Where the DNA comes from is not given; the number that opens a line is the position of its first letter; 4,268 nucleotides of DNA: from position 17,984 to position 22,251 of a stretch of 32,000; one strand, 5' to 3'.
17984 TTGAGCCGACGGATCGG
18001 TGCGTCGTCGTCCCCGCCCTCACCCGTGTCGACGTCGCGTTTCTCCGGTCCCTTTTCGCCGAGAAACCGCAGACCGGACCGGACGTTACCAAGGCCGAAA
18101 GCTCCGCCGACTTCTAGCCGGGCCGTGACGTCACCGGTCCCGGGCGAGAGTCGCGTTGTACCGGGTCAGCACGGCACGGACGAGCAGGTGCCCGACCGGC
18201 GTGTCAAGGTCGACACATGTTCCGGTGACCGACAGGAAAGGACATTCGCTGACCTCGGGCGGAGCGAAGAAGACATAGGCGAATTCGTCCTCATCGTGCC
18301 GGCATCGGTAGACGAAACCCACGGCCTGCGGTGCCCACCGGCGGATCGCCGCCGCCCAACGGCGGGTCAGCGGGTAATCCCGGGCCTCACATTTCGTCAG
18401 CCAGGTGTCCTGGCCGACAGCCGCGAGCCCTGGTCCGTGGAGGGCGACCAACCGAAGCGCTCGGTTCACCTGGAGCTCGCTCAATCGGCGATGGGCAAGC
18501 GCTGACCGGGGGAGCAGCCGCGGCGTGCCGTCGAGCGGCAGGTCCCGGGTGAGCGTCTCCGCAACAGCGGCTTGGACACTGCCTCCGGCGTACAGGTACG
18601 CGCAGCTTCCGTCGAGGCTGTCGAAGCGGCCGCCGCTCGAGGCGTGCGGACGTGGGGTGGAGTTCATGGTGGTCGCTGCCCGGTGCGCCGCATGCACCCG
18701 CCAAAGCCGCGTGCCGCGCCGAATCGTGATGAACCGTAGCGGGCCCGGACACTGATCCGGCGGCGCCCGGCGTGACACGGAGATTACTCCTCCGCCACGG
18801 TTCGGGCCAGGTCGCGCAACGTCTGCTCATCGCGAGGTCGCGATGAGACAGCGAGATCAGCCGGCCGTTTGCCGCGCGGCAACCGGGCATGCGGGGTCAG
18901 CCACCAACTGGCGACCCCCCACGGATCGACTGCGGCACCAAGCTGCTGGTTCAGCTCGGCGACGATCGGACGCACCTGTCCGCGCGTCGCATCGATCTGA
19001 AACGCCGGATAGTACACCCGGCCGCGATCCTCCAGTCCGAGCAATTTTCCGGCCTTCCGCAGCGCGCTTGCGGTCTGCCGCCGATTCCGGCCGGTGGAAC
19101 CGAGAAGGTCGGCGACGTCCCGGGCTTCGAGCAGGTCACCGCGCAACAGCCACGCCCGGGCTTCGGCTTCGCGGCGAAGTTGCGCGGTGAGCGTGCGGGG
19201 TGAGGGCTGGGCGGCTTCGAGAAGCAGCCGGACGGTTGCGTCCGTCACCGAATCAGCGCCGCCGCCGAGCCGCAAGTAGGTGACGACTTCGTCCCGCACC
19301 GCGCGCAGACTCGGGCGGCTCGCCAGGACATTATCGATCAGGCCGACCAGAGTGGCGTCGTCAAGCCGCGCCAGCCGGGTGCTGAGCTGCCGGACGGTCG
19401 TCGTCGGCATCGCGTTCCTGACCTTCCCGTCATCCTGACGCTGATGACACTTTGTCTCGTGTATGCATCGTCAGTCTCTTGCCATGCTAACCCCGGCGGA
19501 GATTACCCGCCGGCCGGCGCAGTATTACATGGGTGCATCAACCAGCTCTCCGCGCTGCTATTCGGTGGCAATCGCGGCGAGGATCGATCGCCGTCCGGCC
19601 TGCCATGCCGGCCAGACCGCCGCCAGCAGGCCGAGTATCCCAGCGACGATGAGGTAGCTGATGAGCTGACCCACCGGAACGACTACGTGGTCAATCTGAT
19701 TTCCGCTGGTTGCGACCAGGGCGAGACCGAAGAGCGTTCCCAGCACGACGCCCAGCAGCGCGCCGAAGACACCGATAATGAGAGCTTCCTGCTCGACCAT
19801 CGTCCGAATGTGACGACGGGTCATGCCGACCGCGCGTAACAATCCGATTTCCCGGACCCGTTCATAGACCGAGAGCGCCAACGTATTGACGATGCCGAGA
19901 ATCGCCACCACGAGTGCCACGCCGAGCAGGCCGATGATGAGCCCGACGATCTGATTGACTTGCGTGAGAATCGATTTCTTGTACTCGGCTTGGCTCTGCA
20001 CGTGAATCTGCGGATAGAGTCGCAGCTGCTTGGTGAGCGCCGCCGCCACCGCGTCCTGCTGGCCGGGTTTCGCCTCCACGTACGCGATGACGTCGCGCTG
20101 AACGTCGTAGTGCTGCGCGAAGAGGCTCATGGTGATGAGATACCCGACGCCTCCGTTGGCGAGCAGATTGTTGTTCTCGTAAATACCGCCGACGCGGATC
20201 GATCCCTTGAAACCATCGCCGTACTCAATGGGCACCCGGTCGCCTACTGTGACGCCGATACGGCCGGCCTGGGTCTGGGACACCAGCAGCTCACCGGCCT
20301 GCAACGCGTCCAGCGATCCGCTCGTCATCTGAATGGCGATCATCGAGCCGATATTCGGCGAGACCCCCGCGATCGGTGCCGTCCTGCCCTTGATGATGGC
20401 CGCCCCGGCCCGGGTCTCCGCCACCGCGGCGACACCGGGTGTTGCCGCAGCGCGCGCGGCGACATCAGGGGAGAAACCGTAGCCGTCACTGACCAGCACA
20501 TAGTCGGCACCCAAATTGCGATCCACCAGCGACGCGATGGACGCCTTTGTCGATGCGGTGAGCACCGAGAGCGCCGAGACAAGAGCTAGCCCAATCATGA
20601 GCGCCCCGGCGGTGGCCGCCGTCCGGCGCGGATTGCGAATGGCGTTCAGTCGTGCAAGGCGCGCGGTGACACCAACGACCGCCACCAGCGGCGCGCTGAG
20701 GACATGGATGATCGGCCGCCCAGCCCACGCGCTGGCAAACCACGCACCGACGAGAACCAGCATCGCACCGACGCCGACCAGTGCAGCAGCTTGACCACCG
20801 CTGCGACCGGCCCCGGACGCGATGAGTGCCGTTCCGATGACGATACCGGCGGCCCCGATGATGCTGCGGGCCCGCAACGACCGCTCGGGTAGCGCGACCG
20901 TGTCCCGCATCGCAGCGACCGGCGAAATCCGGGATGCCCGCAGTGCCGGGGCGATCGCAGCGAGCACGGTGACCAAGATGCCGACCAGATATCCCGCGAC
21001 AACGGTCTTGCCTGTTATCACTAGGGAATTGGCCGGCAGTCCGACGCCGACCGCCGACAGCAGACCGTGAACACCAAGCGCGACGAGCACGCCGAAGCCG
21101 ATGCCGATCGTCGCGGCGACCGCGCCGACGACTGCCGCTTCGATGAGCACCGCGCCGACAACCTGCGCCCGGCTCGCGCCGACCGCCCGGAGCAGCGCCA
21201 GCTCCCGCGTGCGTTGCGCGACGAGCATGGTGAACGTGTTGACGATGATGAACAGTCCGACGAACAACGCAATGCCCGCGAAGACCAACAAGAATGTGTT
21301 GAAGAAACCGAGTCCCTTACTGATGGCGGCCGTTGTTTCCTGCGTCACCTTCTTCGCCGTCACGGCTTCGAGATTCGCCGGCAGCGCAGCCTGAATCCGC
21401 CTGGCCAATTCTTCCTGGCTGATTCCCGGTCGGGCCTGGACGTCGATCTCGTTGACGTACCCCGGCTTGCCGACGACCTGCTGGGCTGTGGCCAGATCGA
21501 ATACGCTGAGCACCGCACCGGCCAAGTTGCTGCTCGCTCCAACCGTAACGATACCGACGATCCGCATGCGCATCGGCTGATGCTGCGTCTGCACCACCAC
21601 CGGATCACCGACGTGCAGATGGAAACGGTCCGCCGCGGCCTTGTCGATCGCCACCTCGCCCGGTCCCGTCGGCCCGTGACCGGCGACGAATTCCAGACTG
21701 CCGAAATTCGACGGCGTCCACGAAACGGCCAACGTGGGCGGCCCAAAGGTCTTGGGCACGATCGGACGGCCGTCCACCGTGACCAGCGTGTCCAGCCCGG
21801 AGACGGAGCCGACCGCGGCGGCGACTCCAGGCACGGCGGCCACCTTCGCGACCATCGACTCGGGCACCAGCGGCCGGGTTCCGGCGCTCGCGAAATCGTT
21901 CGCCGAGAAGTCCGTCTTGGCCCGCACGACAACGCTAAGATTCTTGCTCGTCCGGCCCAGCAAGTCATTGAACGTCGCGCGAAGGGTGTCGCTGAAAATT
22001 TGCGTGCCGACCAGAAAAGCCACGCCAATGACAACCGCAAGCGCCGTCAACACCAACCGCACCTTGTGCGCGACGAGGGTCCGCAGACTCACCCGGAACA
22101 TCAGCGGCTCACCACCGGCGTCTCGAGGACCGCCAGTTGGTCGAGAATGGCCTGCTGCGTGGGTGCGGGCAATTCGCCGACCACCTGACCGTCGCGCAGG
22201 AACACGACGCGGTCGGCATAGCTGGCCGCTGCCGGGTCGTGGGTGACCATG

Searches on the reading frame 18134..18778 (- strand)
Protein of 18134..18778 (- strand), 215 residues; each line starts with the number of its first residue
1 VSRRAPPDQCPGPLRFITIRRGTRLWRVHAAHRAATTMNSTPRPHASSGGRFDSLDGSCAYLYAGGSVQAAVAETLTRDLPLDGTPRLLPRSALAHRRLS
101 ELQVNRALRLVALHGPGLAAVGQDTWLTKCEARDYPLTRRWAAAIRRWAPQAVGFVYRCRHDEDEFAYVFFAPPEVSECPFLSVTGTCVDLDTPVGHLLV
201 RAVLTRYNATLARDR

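Call 70: search_protein_families(library=pfam, proteins=[window:18134-18778:-], max_evalue=0.00001)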
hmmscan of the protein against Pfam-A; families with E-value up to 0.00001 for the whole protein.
window:18134-18778:- (215 aa): 1 family
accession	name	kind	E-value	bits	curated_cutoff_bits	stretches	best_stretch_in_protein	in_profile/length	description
PF08808.17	RES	-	2.9e-21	76.6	23.2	1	24-177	1-143/157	RES domain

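Call 71: search_protein_families(library=padloc, proteins=[window:18134-18778:-], max_evalue=0.00001)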
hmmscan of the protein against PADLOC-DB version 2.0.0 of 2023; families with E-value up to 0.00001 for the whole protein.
window:18134-18778:- (215 aa): 0 families

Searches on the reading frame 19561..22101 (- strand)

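Call 70: search_protein_families(library=pfam, proteins=[window:19561-22101:-], max_evalue=0.00001)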
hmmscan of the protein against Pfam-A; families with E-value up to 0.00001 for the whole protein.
window:19561-22101:- (847 aa): 2 families
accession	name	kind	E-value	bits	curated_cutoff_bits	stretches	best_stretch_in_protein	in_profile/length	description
PF02687.27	FtsX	-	2.7e-34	118.2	25.5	2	725-839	3-119/120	FtsX-like permease C-terminal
PF12704.14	MacB_PCD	-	6.6e-25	89.1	27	2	17-238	2-206/207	MacB-like periplasmic core domain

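Call 71: search_protein_families(library=padloc, proteins=[window:19561-22101:-], max_evalue=0.00001)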
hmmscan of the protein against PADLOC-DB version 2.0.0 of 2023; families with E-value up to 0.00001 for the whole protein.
window:19561-22101:- (847 aa): 2 families
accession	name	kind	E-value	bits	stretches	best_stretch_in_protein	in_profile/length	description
PDLC01991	CARF_m8--CARF_LolE_TM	-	2.2e-15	53.9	1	708-835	425-547/810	-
PDLC01990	CARF_m8--CARF_Beta-galactosidase_LolE_TM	-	2e-06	23.3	1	726-836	1418-1526/1791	-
